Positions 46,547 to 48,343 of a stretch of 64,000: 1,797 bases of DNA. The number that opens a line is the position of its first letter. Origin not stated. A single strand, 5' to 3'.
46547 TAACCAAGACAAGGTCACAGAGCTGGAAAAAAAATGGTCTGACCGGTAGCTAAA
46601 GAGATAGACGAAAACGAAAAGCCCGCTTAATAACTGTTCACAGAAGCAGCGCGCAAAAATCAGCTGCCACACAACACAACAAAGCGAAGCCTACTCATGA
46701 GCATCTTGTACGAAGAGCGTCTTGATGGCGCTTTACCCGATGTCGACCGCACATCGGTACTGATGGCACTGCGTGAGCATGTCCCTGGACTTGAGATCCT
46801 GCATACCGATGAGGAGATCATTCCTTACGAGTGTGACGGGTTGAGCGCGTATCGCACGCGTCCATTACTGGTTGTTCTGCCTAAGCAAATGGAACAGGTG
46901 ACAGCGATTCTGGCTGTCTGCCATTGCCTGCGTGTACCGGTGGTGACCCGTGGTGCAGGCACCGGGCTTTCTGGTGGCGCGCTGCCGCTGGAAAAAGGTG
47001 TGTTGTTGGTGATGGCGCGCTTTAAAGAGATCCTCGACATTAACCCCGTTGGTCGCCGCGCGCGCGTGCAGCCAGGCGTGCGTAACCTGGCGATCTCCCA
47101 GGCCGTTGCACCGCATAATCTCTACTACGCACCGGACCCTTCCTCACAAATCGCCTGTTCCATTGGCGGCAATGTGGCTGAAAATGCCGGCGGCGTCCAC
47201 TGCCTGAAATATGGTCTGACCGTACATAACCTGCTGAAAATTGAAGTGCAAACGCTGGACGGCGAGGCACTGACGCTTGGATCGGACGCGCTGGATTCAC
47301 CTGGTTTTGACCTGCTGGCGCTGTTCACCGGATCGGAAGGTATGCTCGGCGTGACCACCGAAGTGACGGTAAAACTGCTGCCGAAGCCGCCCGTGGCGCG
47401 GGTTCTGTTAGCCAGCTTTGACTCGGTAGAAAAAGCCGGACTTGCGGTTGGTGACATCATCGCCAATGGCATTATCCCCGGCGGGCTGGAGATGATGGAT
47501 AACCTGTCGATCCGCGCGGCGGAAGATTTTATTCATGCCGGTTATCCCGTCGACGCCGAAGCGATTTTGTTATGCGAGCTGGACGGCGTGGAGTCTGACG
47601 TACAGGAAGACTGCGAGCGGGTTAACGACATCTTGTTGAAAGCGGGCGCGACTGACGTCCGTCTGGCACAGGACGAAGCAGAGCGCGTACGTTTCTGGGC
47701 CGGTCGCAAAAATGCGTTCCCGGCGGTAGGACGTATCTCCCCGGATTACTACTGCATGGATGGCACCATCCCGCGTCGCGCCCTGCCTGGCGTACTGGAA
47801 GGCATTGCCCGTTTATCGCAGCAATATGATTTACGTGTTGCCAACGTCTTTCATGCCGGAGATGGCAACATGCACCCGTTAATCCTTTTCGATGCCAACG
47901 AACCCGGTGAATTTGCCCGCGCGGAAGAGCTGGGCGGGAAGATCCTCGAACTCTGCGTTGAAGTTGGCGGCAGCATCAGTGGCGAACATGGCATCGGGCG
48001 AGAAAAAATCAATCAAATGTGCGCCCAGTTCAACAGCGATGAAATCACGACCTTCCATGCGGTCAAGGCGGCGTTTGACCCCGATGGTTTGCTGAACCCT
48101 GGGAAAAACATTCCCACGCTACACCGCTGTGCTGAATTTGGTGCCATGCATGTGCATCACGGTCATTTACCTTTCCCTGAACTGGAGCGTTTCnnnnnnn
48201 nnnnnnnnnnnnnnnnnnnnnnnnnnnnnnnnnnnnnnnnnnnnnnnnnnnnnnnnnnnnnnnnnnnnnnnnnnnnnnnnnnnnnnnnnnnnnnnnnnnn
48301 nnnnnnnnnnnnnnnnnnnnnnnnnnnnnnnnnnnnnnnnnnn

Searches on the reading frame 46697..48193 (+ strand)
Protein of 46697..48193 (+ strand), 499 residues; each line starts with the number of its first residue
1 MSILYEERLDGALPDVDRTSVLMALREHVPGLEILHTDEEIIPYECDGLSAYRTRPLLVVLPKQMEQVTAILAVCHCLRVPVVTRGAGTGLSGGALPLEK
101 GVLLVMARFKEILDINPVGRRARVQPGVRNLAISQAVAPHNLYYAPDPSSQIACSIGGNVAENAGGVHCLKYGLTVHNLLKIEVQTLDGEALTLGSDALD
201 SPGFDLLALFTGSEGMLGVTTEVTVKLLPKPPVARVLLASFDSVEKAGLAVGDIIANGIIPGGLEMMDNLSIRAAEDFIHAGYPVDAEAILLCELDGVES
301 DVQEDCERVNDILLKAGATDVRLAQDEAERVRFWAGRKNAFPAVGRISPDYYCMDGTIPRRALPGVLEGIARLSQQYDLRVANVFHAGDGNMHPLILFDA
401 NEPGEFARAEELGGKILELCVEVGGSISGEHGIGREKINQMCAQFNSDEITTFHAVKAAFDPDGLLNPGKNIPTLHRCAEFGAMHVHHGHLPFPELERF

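Call 40: search_protein_families(library=ncbifam, proteins=[window:46697-48193:+])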
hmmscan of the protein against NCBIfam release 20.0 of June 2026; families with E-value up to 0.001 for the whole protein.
window:46697-48193:+ (499 aa): 9 families
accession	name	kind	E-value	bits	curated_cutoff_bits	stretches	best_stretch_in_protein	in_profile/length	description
NF008408.0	PRK11230.1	equivalog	0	1088.8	897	1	1-499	1-499/499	glycolate oxidase subunit GlcD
TIGR00387.1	glcD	equivalog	1.5e-190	633.4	567.9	1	59-470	1-413/413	glycolate oxidase subunit GlcD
NF049975.1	2HglutDHaseYdiJ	equivalog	9.1e-34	116.4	1350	2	50-193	46-191/1018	D-2-hydroxyglutarate dehydrogenase YdiJ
NF008439.0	PRK11282.1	equivalog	2.3e-12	46.4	284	1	78-242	21-185/358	glycolate oxidase subunit GlcE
NF041227.1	BagG_FevA2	exception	3.1e-11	42.6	850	1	26-229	16-209/455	bagremycin/ferroverdin biosynthesis FAD-dependent oxygenase BagG/FevA2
NF041226.1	BagK_FevA1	equivalog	2.3e-08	32.9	800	1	35-231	19-207/453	bagremycin/ferroverdin biosynthesis FAD-dependent oxygenase BagK/FevA1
NF053785.1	DcplphribOxDprE1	equivalog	6.6e-06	25.6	500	1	59-228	18-181/449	decaprenylphosphoryl-beta-D-ribose oxidase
NF008387.0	PRK11183.1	equivalog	6.3e-05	21.7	391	1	19-167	9-161/570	D-lactate dehydrogenase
TIGR01679.1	bact_FAD_ox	subfamily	0.00026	20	292.25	1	54-229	10-174/419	FAD-linked oxidoreductase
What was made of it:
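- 46697..48196 (+): glcD, intact at 499 aa. Its stop codon overlaps the glcE start codon by 1 nt. NF008408 GlcD at 1089 bits, full length (call 40).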
